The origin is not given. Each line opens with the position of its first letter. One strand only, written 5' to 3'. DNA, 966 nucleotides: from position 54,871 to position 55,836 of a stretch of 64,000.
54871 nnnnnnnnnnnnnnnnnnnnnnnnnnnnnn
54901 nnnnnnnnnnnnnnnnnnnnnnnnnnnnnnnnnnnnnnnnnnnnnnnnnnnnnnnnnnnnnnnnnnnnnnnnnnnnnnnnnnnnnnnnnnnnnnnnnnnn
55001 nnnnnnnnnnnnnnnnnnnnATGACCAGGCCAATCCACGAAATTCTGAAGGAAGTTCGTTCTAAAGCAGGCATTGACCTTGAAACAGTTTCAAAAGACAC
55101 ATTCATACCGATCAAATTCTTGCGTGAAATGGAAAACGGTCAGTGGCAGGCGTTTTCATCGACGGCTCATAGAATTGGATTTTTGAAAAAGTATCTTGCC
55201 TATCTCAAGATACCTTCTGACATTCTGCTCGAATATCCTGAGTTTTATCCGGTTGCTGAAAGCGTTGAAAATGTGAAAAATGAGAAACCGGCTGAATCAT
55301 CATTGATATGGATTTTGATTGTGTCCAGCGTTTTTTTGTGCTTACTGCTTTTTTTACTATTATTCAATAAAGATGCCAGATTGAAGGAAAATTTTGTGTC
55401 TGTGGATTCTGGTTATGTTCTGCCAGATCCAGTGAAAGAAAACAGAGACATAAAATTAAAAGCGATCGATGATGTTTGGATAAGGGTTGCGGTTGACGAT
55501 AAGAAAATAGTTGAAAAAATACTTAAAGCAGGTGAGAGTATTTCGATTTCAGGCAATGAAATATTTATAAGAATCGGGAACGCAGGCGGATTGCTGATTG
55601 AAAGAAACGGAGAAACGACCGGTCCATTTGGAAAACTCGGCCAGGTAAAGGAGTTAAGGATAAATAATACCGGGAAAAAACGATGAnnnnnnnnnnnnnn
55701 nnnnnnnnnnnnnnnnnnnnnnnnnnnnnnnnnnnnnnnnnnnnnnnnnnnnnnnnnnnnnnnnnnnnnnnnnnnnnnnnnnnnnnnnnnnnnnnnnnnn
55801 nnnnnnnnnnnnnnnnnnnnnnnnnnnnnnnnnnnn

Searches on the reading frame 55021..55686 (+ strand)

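Call 58: search_protein_families(library=pfam, proteins=[window:55021-55686:+], max_evalue=0.01)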
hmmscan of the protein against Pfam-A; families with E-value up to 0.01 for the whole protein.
window:55021-55686:+ (221 aa): 3 families
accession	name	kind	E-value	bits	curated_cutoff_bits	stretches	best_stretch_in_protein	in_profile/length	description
PF13464.11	RodZ_C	-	2.4e-12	47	23.9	1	146-212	2-71/72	RodZ C-terminal domain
PF13413.12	HTH_25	-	1.3e-10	41.4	24.6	1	8-67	1-60/62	Helix-turn-helix domain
PF12844.13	HTH_19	-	0.0041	17.4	30.2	1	8-70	3-59/64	Helix-turn-helix domain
